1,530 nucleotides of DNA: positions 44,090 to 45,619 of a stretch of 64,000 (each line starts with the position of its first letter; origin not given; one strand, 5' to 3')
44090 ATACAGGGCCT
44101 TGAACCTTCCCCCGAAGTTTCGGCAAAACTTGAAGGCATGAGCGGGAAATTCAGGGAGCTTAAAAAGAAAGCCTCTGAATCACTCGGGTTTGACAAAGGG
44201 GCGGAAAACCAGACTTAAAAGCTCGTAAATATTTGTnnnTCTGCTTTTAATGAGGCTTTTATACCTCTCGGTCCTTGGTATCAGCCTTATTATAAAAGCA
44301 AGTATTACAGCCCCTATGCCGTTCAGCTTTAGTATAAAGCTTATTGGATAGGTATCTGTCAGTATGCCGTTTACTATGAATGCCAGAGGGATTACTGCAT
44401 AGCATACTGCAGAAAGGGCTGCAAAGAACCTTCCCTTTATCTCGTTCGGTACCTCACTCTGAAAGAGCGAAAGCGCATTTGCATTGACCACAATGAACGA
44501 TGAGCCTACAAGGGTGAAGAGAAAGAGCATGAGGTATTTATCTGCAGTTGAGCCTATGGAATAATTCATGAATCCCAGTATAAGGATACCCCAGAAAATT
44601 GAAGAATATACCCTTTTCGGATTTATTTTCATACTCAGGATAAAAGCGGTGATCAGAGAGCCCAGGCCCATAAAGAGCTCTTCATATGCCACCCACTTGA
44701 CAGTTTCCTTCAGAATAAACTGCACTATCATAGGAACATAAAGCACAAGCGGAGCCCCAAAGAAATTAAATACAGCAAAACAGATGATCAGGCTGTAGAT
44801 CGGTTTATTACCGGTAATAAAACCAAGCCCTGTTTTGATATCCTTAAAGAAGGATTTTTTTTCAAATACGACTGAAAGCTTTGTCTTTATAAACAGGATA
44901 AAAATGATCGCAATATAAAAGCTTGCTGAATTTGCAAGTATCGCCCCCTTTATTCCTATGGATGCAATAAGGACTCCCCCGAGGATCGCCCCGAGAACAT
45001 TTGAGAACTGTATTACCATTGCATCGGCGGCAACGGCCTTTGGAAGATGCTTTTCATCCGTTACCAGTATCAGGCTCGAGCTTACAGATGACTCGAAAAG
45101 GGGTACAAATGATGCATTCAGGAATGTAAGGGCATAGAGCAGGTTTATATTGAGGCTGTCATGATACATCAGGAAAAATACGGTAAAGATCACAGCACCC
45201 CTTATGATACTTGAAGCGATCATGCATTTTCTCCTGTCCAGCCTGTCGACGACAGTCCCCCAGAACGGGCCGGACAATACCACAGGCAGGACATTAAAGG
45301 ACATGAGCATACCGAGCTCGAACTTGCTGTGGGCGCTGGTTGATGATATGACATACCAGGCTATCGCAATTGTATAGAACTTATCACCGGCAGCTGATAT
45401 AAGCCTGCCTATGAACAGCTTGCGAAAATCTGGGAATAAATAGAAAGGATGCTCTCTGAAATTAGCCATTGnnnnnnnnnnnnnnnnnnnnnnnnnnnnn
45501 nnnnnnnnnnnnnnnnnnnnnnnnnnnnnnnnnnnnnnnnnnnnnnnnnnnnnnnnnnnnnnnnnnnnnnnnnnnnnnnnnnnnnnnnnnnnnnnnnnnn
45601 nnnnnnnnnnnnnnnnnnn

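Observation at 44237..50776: Luciferase-free LuxE/LuxC operon with acetyltransferase and exporter: candidate novel small-molecule pathway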

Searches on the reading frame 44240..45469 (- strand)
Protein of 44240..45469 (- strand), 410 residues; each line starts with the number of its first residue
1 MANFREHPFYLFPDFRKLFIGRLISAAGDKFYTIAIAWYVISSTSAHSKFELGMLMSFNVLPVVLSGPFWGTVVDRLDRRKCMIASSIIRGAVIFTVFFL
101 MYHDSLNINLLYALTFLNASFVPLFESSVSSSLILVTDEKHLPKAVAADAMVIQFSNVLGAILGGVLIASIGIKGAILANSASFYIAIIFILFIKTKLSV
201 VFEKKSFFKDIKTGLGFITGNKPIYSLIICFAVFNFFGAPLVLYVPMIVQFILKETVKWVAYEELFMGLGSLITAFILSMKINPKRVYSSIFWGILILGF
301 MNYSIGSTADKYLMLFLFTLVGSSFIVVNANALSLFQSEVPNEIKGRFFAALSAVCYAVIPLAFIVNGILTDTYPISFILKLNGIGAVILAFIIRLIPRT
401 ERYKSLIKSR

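Call 3: search_protein_families(library=pfam, proteins=[window:44240-45469:-], max_evalue=0.01)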
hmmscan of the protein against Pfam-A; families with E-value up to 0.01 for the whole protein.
window:44240-45469:- (410 aa): 3 families
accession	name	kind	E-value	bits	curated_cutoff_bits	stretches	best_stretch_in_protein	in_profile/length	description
PF07690.21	MFS_1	-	2.1e-29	103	33.4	1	18-359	1-342/347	Major Facilitator Superfamily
PF05977.19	MFS_3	-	4.7e-24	85.1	27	1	15-395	12-391/524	Transmembrane secretion effector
PF12832.13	MFS_1_like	-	0.00088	18.9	25.2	0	51-357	35-347/373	MFS_1 like family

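Call 4: search_protein_families(library=ncbifam, proteins=[window:44240-45469:-], max_evalue=0.01)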
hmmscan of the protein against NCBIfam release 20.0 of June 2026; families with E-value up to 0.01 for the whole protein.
window:44240-45469:- (410 aa): 9 families
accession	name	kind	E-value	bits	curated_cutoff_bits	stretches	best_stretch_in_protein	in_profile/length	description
TIGR00900.1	2A0121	subfamily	1.3e-55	189.2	319.6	1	15-373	1-362/364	H+ Antiporter protein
NF000051.1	macrolide_MefB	exception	3.4e-17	62.5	800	1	15-403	11-399/409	macrolide efflux MFS transporter Mef(B)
NF007792.0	PRK10489.1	equivalog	1.6e-16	60.4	324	1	13-398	17-399/419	enterobactin transporter EntS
NF052575.1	MFS_efflux_Tap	equivalog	4.4e-16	58.9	625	1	20-379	11-376/401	multidrug efflux MFS transporter Tap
NF000245.1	macrolide_MefA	exception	2.6e-14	53.1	675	1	15-399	11-398/405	macrolide efflux MFS transporter Mef(A)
NF012178.0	tet_MFS_V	exception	2e-10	40.4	640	1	14-396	9-396/409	tetracycline efflux MFS transporter Tet(V)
TIGR00880.1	2_A_01_02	superfamily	6.9e-09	36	131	1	55-193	4-136/141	multidrug resistance protein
NF000154.1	macrolide_MefEN2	exception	1.2e-08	34.7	800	1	19-386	12-380/401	macrolide efflux MFS transporter Mef(En2)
NF000246.1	macrolide_MefC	exception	5.6e-06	25.7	870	1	38-390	34-388/407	macrolide efflux MFS transporter Mef(C)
